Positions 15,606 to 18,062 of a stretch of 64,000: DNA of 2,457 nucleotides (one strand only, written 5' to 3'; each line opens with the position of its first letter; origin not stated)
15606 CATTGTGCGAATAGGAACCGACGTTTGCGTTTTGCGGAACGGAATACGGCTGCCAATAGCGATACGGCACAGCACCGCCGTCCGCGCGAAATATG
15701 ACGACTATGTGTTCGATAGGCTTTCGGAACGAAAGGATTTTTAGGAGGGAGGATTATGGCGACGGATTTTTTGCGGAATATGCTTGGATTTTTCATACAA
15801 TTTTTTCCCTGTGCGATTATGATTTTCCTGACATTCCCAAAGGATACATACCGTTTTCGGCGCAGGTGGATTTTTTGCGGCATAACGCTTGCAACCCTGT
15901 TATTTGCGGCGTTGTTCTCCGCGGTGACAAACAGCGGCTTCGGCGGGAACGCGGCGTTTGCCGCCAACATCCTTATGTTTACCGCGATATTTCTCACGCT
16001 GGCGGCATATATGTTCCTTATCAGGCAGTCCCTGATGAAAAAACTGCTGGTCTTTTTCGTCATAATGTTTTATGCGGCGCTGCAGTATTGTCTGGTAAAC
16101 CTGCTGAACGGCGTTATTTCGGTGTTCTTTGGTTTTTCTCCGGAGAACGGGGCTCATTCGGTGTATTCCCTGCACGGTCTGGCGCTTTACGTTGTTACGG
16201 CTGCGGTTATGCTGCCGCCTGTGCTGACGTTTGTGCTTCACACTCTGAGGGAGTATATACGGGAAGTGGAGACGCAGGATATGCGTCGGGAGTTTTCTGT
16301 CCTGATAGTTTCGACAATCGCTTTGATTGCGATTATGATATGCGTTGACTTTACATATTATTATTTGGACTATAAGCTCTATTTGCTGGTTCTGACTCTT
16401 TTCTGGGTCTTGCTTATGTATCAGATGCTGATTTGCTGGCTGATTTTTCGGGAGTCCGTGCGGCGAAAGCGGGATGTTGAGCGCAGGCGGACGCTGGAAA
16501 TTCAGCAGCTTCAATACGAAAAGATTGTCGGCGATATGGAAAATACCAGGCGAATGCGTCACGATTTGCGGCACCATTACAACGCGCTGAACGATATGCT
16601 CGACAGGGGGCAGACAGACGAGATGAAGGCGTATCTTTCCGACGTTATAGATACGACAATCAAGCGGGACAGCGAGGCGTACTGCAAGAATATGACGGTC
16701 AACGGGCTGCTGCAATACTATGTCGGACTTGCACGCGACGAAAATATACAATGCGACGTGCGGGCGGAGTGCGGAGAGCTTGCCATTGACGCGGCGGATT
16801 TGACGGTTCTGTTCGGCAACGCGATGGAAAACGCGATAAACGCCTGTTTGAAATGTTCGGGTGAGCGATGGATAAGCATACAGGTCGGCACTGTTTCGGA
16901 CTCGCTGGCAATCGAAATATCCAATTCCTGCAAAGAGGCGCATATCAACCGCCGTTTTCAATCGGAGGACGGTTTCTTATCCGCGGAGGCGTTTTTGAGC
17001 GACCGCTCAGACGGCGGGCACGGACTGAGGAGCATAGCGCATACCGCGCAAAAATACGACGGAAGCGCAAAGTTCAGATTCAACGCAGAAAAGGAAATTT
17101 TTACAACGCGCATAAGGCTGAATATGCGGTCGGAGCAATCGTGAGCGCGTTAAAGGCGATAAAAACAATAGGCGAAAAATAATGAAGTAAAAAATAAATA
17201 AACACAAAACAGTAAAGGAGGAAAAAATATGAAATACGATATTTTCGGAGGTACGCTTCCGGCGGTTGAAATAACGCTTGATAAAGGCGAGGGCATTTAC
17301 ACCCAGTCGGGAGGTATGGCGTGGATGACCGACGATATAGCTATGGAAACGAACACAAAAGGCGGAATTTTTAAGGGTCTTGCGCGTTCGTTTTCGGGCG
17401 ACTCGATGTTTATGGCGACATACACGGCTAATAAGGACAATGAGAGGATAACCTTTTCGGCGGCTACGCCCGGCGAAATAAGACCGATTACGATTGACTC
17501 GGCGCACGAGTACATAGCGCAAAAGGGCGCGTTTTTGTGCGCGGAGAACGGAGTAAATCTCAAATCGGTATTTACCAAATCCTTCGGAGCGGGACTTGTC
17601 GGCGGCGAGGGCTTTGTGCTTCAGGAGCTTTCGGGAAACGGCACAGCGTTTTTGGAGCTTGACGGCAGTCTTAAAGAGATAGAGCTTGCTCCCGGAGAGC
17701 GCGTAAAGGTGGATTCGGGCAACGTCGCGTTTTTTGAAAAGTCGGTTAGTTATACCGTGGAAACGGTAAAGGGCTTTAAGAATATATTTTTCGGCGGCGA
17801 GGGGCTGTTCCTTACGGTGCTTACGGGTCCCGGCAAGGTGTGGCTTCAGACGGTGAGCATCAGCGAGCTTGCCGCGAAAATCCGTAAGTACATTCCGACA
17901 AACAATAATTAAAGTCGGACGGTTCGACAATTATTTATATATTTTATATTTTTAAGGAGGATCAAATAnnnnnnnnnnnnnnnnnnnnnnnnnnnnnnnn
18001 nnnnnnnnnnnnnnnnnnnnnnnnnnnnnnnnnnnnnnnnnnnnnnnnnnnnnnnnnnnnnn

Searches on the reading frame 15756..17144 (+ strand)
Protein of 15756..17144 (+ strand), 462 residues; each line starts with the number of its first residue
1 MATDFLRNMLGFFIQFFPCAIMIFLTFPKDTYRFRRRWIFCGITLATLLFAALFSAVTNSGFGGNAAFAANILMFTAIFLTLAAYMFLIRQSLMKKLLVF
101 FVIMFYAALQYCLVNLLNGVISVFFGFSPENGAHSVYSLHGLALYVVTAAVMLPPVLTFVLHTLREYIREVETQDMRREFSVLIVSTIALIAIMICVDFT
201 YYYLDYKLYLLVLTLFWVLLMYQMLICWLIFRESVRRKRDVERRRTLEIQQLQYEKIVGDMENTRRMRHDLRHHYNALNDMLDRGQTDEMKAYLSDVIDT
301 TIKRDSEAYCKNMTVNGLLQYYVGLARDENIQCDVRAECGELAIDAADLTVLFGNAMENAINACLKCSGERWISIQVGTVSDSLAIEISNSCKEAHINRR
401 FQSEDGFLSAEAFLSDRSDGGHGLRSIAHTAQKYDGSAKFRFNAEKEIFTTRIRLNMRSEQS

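Call 6: search_protein_families(library=pfam, proteins=[window:15756-17144:+], max_evalue=0.01)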
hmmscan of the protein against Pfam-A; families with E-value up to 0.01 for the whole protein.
window:15756-17144:+ (462 aa): 2 families
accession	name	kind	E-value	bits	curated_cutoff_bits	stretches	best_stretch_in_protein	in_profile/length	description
PF14501.12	HATPase_c_5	-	2e-15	57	22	1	345-455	2-101/102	GHKL domain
PF02518.31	HATPase_c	-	0.0037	18.1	26.4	0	345-440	2-93/111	Histidine kinase-, DNA gyrase B-, and HSP90-like ATPase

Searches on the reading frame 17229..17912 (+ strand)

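Call 6: search_protein_families(library=pfam, proteins=[window:17229-17912:+], max_evalue=0.01)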
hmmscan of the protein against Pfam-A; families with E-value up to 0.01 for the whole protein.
window:17229-17912:+ (227 aa): 1 family
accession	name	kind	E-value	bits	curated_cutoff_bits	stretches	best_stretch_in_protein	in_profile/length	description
PF01987.23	AIM24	-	8.9e-68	228.5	25.7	1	3-208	1-204/205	Mitochondrial biogenesis AIM24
